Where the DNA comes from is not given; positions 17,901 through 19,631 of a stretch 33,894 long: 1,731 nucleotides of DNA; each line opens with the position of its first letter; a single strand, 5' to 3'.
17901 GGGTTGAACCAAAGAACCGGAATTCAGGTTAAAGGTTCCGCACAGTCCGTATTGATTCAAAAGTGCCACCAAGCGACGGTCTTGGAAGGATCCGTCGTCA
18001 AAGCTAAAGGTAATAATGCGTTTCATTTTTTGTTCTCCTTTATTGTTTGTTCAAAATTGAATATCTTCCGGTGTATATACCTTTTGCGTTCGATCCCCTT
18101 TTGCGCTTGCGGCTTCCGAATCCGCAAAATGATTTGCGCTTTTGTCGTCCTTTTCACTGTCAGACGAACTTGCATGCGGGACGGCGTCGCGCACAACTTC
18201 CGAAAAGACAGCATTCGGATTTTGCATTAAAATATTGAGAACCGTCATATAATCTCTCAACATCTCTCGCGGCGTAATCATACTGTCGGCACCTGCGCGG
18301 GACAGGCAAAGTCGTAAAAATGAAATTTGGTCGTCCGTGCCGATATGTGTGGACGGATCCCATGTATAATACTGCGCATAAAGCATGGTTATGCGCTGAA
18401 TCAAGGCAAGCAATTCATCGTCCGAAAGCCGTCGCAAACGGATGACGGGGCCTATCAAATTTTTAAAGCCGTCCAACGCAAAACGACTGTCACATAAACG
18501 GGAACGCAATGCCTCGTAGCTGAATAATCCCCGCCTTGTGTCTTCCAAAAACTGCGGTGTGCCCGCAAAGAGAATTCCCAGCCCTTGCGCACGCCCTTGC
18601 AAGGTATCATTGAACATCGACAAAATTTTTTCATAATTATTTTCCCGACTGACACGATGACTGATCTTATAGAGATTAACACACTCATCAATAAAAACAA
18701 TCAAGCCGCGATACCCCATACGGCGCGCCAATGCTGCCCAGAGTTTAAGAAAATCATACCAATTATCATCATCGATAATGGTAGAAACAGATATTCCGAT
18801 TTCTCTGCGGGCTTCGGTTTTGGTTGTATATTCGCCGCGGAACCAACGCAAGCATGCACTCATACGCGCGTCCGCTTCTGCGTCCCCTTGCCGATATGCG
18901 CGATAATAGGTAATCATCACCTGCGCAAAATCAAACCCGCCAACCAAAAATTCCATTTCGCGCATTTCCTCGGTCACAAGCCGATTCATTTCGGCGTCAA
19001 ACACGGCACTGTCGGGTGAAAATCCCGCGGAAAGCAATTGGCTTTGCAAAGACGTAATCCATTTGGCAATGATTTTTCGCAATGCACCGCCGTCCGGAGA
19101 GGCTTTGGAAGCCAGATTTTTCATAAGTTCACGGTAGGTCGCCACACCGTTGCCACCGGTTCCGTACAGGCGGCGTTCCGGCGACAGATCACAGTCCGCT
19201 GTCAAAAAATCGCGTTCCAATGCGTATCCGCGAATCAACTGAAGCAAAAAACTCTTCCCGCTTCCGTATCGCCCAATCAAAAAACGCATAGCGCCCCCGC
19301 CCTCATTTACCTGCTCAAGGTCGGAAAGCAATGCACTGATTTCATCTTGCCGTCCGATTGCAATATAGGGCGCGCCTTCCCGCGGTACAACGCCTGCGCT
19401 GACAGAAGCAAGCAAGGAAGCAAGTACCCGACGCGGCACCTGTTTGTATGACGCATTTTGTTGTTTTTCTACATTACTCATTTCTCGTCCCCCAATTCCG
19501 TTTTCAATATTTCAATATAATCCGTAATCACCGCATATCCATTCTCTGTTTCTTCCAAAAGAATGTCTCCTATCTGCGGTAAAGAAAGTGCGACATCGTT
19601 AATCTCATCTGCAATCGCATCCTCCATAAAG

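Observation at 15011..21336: Shango-type TerB / DUF2791-ATPase / Lhr-like helicase operon expanded to four genes by a CE4 deacetylase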

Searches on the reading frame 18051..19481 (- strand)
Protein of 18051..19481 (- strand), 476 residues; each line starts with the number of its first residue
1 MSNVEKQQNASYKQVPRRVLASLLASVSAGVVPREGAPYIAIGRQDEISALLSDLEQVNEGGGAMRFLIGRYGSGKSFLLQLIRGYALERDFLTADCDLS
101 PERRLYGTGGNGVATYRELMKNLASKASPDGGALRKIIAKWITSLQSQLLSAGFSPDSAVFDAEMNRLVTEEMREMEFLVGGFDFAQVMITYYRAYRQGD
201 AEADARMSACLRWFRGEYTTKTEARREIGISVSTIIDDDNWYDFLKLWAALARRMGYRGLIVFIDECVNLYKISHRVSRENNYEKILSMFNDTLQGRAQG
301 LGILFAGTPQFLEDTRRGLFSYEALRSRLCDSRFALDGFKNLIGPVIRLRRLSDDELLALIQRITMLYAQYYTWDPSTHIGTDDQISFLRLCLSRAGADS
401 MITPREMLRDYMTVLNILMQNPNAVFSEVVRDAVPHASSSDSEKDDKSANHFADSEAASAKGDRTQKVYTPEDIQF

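Call 3: search_protein_families(library=pfam, proteins=[window:18051-19481:-], max_evalue=0.01)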
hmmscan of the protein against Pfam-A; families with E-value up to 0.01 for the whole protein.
window:18051-19481:- (476 aa): 3 families
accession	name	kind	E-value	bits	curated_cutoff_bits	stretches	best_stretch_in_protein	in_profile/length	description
PF10923.14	BrxC_BrxD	-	7e-154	513.2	22.2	1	15-431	1-411/414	BREX system ATP-binding protein BrxC/D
PF13191.12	AAA_16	-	9.7e-09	36.4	32.6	1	42-148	3-108/167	AAA ATPase domain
PF13401.12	AAA_22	-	0.0002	22.1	27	0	246-312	70-127/130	AAA domain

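Call 4: search_protein_families(library=padloc, proteins=[window:18051-19481:-], max_evalue=0.01)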
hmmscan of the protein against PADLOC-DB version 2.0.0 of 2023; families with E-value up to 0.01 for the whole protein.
window:18051-19481:- (476 aa): 3 families
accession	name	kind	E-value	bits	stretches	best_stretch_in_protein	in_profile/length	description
PDLC03959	SngB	-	7.5e-161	534.1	1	13-448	4-433/439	-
PDLC02494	BrxD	-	2e-48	163.6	1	20-444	9-424/440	BrxD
PDLC04140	mad8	-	0.0021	15.6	0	68-272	32-205/314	mads_8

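Call 5: search_protein_families(library=ncbifam, proteins=[window:18051-19481:-], max_evalue=0.01)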
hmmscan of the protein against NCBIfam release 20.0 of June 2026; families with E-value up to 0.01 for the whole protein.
window:18051-19481:- (476 aa): 1 family
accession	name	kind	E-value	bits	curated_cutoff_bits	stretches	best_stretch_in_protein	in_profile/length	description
NF033438.1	BREX_BrxD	equivalog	2.7e-47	161.8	350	1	22-422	7-398/423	BREX system ATP-binding protein BrxD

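Call 18: find_homologous_proteins(query=window:18051-19481:-, max_evalue=1e-20)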
Query window:18051-19481:- (476 aa): 8000 proteins with E <= 1e-20 among 8000 candidates; the best 120 are listed.
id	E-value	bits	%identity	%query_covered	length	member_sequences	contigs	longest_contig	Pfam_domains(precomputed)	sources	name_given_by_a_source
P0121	0.0e+0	1065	100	100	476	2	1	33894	PF10923.15,PF13191.13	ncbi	-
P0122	3.5e-249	845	80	100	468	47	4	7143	PF10923.15,PF13191.13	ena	-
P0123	1.3e-228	777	73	100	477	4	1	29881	PF10923.15,PF13191.13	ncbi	-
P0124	3.3e-227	773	74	100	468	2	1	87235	PF10923.15,PF13191.13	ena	-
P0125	5.0e-227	772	73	98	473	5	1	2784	PF10923.15,PF13191.13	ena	-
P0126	1.4e-226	771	74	100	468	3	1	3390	PF10923.15,PF13191.13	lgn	-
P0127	2.3e-226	770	75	97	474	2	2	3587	PF10923.15,PF13191.13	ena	-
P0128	2.8e-226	770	72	98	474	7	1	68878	PF10923.15,PF13191.13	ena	-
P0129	4.7e-226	769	73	100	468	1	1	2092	PF10923.15,PF13191.13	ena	-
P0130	5.0e-226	769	74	100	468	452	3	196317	PF10923.15,PF13191.13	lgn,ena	-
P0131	5.7e-226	769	74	100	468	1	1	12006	PF10923.15,PF13191.13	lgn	-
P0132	7.6e-226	768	74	99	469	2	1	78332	PF10923.15,PF13191.13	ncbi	-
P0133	9.9e-226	768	73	100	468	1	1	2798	PF10923.15,PF13191.13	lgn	-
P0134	1.3e-225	768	73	100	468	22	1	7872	PF10923.15,PF13191.13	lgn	-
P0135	1.4e-225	767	72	100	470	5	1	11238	PF10923.15,PF13191.13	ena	-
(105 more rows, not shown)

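Call 19: find_related_loci(query=window:18051-19481:-, collection=genome_contigs, flank=8000)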
Query window:18051-19481:- (476 aa) in genome_contigs; peptide patterns used: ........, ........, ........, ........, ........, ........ (x = any residue, [..] = any of these).
190 stretches matched a pattern; 157 encode a relative of the query (tblastn E <= 1e-3); the best 80 are kept; 80 distinct loci.
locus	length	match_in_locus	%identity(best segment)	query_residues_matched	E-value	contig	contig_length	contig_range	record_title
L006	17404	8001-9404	74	1-476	0e+0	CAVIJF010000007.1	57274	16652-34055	bacterium isolate H07616-L1_cleanbin_000023 genome assembly, contig: Spades_H07616-L1_contig_262, whole genome shotgun s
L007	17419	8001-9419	73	3-476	0e+0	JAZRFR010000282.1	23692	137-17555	MAG: Eubacteriales bacterium isolate T1900045494_YK20190188.MAGScoT_cleanbin_000038 SGB_7412_k141_1868956, whole genome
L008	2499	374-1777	73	9-476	0e+0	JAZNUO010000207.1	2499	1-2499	MAG: Eubacteriales bacterium isolate T1900044797_TS20190263.MAGScoT_cleanbin_000014 SGB_2686_k141_1381723, whole genome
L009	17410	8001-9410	73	3-476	0e+0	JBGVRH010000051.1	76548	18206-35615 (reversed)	MAG: Eubacteriales bacterium isolate fecal_MAG_145 fecal_MAG_145_contig_0051, whole genome shotgun sequence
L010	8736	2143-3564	73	5-476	0e+0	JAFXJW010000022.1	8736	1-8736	MAG: Clostridia bacterium isolate RGIG6481 Sheep_Rectum.Co__c583336, whole genome shotgun sequence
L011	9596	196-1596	73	6-476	0e+0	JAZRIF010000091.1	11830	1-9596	MAG: Eubacteriales bacterium isolate T1900045476_YK20190170.MAGScoT_cleanbin_000058 SGB_7273_k141_4065327, whole genome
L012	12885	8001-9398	72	1-476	0e+0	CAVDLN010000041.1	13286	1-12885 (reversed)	Erysipelotrichaceae bacterium isolate H07613-L1_cleanbin_000008 genome assembly, contig: Spades_H07613-L1_contig_1959, w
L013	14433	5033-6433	73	6-476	0e+0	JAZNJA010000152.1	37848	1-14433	MAG: Eubacteriales bacterium isolate T1900044682_TS20190148.MAGScoT_cleanbin_000009 SGB_1696_k141_1329934, whole genome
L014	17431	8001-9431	72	2-476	0e+0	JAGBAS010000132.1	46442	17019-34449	MAG: Clostridia bacterium isolate RGIG8947 Water_deer_Rectum-1__c396624, whole genome shotgun sequence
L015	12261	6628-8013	72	3-476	0e+0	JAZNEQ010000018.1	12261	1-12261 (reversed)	MAG: Eubacteriales bacterium isolate T1900044719_TS20190185.MAGScoT_cleanbin_000020 SGB_1898_k141_851945, whole genome s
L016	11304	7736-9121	72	2-476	0e+0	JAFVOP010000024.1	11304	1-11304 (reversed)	MAG: Clostridia bacterium isolate RGIG5253 Sheep_Colon-1__c181506, whole genome shotgun sequence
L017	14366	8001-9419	72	6-476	0e+0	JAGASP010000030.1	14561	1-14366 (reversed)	MAG: Clostridia bacterium isolate RGIG8736 Water_deer_Colon-4__c91973, whole genome shotgun sequence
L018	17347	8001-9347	73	13-476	0e+0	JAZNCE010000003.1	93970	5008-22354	MAG: Eubacteriales bacterium isolate T1900044737_TS20190203.MAGScoT_cleanbin_000006 SGB_2028_k141_1967033, whole genome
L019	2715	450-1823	73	13-476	0e+0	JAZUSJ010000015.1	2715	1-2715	MAG: Eubacteriales bacterium isolate T1900044846_TS20190312.MAGScoT_cleanbin_000018 SGB_2977_k141_1383022, whole genome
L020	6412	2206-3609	72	1-476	0e+0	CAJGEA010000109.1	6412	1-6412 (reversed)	MAG: uncultured Clostridia bacterium isolate MAG55 genome assembly, contig: k141_8676526_length_6412_cov_15.8035, whole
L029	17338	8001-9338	74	14-462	0e+0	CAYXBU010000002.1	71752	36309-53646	MAG TPA_asm: uncultured Clostridium sp. isolate SRP350583_co2_371 genome assembly, contig: NODE_380_length_71752_cov_98.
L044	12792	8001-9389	71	1-476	0e+0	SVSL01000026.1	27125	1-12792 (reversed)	MAG: Oscillospiraceae bacterium isolate SIG668 NODE_35453_length_27125_cov_1.784688, whole genome shotgun sequence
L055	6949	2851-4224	71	7-476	0e+0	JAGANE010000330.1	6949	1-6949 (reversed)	MAG: Clostridia bacterium isolate RGIG8595 Water_deer_Cecum.Co__c1369018, whole genome shotgun sequence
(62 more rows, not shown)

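Call 24: search_protein_families(library=pfam, proteins=[L006:9430-10758:+, L009:9612-10031:+, L009:10066-10689:+, L009:10702-10983:+, L014:9449-9805:+, L014:9829-10422:+, L044:9373-10245:+, L055:4240-5334:+, L011:1752-2105:+, L016:10293-11249:+], max_evalue=0.01)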
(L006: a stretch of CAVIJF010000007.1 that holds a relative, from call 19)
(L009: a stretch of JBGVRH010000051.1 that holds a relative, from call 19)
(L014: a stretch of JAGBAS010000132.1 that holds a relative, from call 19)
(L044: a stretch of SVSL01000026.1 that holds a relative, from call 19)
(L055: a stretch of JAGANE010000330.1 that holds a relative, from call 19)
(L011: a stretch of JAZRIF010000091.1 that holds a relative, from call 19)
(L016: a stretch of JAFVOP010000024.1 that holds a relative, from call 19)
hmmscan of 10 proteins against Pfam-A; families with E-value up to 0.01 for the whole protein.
L006:9430-10758:+ (442 aa): 1 family
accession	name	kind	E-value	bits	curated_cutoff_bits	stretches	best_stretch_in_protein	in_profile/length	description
PF01229.23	Glyco_hydro_39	-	1.3e-11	44.4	26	1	75-252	72-228/472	Glycosyl hydrolases family 39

L009:9612-10031:+ (139 aa): 0 families

L009:10066-10689:+ (207 aa): 2 families
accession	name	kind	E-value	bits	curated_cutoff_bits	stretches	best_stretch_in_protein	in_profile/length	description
PF09535.15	Gmx_para_CXXCG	-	2.8e-05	24.1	25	1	70-194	114-228/236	Protein of unknown function (Gmx_para_CXXCG)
PF24460.1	DUF7575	-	0.0061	16.3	28.5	0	28-37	4-13/28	Domain of unknown function (DUF7575)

L009:10702-10983:+ (93 aa): 0 families

L014:9449-9805:+ (118 aa): 0 families

L014:9829-10422:+ (197 aa): 0 families

L044:9373-10245:+ (290 aa): 1 family
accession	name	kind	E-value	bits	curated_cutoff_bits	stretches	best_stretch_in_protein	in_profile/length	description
PF02811.25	PHP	-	1.6e-14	55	26.4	1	17-209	2-163/164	PHP domain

L055:4240-5334:+ (364 aa): 2 families
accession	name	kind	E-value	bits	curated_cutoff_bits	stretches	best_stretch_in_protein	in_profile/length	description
PF04346.18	EutH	-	3.2e-107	359.2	25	1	2-348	3-349/351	Ethanolamine utilisation protein, EutH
PF13988.11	DUF4225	-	0.0032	17.3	25.9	1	202-258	39-95/165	Protein of unknown function (DUF4225)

L011:1752-2105:+ (117 aa): 1 family
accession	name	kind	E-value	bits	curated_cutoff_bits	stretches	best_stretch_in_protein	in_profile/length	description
PF14362.11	DUF4407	-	0.0012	18.6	31.3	1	21-110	206-273/297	Domain of unknown function (DUF4407)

L016:10293-11249:+ (318 aa): 0 families

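Call 27: find_encoding_contigs(protein=P0122, flank=7000, max_places=6)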
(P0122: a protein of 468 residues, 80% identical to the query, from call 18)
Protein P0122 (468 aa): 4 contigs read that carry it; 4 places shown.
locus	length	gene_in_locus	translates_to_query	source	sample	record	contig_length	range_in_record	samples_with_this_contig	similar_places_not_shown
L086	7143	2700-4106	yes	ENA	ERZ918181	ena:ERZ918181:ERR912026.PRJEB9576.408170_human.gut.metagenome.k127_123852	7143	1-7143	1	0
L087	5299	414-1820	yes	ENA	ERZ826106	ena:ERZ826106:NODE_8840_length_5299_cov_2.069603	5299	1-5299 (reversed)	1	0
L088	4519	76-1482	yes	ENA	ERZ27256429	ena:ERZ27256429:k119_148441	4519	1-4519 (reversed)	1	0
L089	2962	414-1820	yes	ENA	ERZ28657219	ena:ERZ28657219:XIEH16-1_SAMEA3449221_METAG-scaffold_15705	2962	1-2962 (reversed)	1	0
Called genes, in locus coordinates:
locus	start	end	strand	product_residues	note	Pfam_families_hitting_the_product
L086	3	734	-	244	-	?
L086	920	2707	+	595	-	PF13208:TerB_N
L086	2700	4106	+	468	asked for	PF10923:BrxC_BrxD, PF13191:AAA_16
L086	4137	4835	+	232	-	PF01522:Polysacc_deac_1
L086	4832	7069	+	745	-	PF00270:DEAD, PF04851:ResIII, PF00271:Helicase_C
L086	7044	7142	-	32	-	?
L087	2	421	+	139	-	?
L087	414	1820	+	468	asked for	PF10923:BrxC_BrxD, PF13191:AAA_16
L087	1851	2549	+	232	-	PF01522:Polysacc_deac_1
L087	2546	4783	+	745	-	PF00270:DEAD, PF04851:ResIII, PF00271:Helicase_C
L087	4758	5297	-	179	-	?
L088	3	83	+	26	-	?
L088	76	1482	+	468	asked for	PF10923:BrxC_BrxD, PF13191:AAA_16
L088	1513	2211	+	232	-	PF01522:Polysacc_deac_1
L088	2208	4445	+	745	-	PF00270:DEAD, PF04851:ResIII, PF00271:Helicase_C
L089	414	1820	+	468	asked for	PF10923:BrxC_BrxD, PF13191:AAA_16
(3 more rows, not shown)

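Call 47: search_protein_families(library=pfam, proteins=[L007:1380-4037:+, L007:5251-6069:+, L009:3902-4927:+], max_evalue=0.001)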
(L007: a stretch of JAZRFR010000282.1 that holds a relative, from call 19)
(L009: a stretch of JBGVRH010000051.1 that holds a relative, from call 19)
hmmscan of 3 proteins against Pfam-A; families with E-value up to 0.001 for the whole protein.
L007:1380-4037:+ (885 aa): 7 families
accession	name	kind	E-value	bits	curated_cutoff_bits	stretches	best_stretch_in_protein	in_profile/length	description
PF00133.28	tRNA-synt_1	-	4.9e-149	497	22.7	1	20-566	2-413/414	tRNA synthetases class I (I, L, M and V)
PF08264.19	Anticodon_1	-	3.4e-38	131.3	25.1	1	609-757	1-145/148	Anticodon-binding domain of tRNA ligase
PF09334.17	tRNA-synt_1g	-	4.4e-29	101.9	20.1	2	335-576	155-376/391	tRNA synthetases class I (M)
PF10458.14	Val_tRNA-synt_C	-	5.6e-18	65.4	25.9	1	820-885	1-66/66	Valyl tRNA synthetase tRNA binding arm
PF13603.12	tRNA-synt_1_2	-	1.1e-11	45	25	1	247-306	86-145/185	Leucyl-tRNA synthetase, editing domain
PF01406.26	tRNA-synt_1e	-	9.9e-07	28.8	27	1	508-575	234-300/301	tRNA synthetases class I (C) catalytic domain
PF23455.1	DUF7129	-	0.00063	19.9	30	1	420-446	12-38/45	Domain of unknown function (DUF7129)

L007:5251-6069:+ (272 aa): 0 families

L009:3902-4927:+ (341 aa): 0 families

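Call 53: search_dna_similar(query=window:18051-19481:-, collection=plasmids, mode=protein, max_evalue=1e-20, max_rows=30, rows=spread)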
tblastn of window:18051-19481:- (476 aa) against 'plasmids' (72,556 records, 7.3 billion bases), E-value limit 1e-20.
Records with a match: 688; places in all: 691; records where one place covers at least 80% of the query: 672.
Best place of each record, by identity: <60% 688.
By first word of the organism name: Klebsiella 449; Salmonella 144; Escherichia 14; Sulfitobacter 7; Phaeobacter 5; Bradyrhizobium 4; Raoultella 4; Mesorhizobium 3; Burkholderia 3; Paracoccus 3; and 42 more.
By predicted mobility (MOB-suite, as given by PLSDB): conjugative 541; non-mobilizable 103; mobilizable 44.
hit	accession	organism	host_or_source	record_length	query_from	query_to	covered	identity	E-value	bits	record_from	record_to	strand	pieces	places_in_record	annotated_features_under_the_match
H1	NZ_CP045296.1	Paenibacillus cellulositrophicus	cell culture,Thai soil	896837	4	430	90%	50.5%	6e-144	462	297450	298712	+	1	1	ATP-binding protein | TerB N-terminal domain-containing protein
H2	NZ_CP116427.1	Sulfitobacter faviae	Hexacorallia,culture,Cold water coral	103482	10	430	88%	39.4%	7e-94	318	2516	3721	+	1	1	ATP-binding protein | TerB N-terminal domain-containing protein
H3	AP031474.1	Moraxella osloensis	Homo sapiens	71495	8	432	89%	38.3%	2e-91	311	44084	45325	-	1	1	ATP-binding protein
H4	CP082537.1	Salmonella enterica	Ground Beef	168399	22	421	84%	38.1%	1e-88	303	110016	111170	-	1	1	ATP-binding protein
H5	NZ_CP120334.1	Salmonella enterica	environmental,State of Palestine: West ...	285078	22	421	84%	38.1%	1e-88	303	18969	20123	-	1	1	ATP-binding protein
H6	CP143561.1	Salmonella enterica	Homo sapiens,human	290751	22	421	84%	38.1%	1e-88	303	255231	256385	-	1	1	ATP-binding protein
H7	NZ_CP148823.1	Salmonella enterica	Chicken,single cell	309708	22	421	84%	38.1%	1e-88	303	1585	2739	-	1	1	ATP-binding protein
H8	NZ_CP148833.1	Salmonella enterica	Chicken,single cell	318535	22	421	84%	38.1%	1e-88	303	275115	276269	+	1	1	ATP-binding protein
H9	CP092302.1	Salmonella enterica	-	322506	22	421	84%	38.1%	1e-88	303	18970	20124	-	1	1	none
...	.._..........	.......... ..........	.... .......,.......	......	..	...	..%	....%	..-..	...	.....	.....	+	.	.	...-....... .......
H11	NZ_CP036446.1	Klebsiella pneumoniae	-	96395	22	421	84%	38.1%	1e-87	300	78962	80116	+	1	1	ATP-binding protein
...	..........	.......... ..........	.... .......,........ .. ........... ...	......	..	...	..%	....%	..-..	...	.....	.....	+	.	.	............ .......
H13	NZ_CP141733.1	Klebsiella variicola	Homo sapiens,Wound/Abscess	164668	22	421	84%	38.1%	1e-87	300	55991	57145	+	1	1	ATP-binding protein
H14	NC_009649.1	Klebsiella pneumoniae subsp. pneumoniae MGH 78578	-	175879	22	421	84%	38.1%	1e-87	300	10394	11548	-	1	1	ATP-binding protein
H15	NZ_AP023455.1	Klebsiella pneumoniae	Homo sapiens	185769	22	421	84%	38.1%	1e-87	300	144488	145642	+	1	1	ATP-binding protein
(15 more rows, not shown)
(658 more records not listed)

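Call 54: get_annotated_region(hit=H1, flank=6000)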
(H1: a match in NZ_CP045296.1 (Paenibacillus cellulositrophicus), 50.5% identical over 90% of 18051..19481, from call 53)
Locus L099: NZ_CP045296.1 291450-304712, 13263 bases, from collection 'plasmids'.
description: Paenibacillus cellulositrophicus strain KACC 16577 plasmid unnamed1, complete sequence
organism: Paenibacillus cellulositrophicus (NCBI taxid 562959)
taxonomy: Bacteria; Bacillota; Bacilli; Bacillales; Paenibacillaceae; Paenibacillus; Paenibacillus cellulositrophicus
host: -; source: cell culture,Thai soil; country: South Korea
typing (MOB-suite, as given by PLSDB): non-mobilizable
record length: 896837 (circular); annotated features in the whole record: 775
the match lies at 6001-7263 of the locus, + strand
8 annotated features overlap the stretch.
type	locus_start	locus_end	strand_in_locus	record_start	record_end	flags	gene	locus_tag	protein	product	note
CDS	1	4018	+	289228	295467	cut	-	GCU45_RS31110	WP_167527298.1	S-layer homology domain-containing protein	-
CDS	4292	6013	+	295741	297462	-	-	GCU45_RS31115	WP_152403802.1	TerB N-terminal domain-containing protein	-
CDS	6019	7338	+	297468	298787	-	-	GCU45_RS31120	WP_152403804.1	ATP-binding protein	-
CDS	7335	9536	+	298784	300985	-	-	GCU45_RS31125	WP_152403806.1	DEAD/DEAH box helicase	-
CDS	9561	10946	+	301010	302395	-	-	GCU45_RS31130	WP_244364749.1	hypothetical protein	-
CDS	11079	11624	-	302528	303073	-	-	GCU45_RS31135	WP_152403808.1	TetR/AcrR family transcriptional regulator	GO:0006355 - regulation of DNA-templated transcription [Evidence IEA]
CDS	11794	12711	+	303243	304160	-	-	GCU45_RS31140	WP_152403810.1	alpha/beta hydrolase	-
CDS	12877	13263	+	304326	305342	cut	-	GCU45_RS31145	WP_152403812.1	NAD(P)-dependent oxidoreductase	-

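Call 55: get_annotated_region(hit=H14, flank=6000)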
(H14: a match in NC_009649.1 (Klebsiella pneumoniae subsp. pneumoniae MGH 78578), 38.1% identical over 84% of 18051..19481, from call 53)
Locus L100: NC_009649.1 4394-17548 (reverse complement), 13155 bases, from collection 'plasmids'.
description: Klebsiella pneumoniae subsp. pneumoniae MGH 78578 plasmid pKPN3, complete sequence
organism: Klebsiella pneumoniae subsp. pneumoniae MGH 78578 (NCBI taxid 272620)
taxonomy: Bacteria; Pseudomonadota; Gammaproteobacteria; Enterobacterales; Enterobacteriaceae; Klebsiella; Klebsiella pneumoniae; Klebsiella pneumoniae subsp. pneumoniae MGH 78578
host: -; source: -; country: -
typing (MOB-suite, as given by PLSDB): conjugative; replicon IncFIB,IncFII,rep_cluster_2183; relaxase MOBF,MOBF; mating-pair formation MPF_F
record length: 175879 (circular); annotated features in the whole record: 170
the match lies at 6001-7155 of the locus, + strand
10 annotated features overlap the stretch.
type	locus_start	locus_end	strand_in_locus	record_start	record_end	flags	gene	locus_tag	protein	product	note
CDS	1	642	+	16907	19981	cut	lacZ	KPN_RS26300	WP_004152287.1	beta-galactosidase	-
CDS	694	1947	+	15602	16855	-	lacY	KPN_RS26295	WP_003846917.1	lactose permease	-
CDS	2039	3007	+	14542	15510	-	-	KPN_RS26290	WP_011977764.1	IS5-like element IS903B family transposase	GO:0006313 - DNA transposition [Evidence IEA]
CDS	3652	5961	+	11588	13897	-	-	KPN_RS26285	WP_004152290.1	TerB N-terminal domain-containing protein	-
CDS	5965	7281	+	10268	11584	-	-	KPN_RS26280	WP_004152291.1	ATP-binding protein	-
CDS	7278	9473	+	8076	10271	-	-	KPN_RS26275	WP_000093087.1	DEAD/DEAH box helicase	-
CDS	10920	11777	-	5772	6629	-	repA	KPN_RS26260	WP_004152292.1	incFII family plasmid replication initiator RepA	GO:0006276 - plasmid maintenance [Evidence IEA]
CDS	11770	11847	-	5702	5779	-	tap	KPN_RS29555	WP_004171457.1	RepA leader peptide Tap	GO:0006276 - plasmid maintenance [Evidence IEA]; GO:0031556 - transcriptional attenuation by ribosome [Evidence IEA]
CDS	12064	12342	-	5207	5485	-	-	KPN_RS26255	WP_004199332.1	replication regulatory protein RepA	-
CDS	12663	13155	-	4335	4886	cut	-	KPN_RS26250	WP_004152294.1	phospholipase D family protein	-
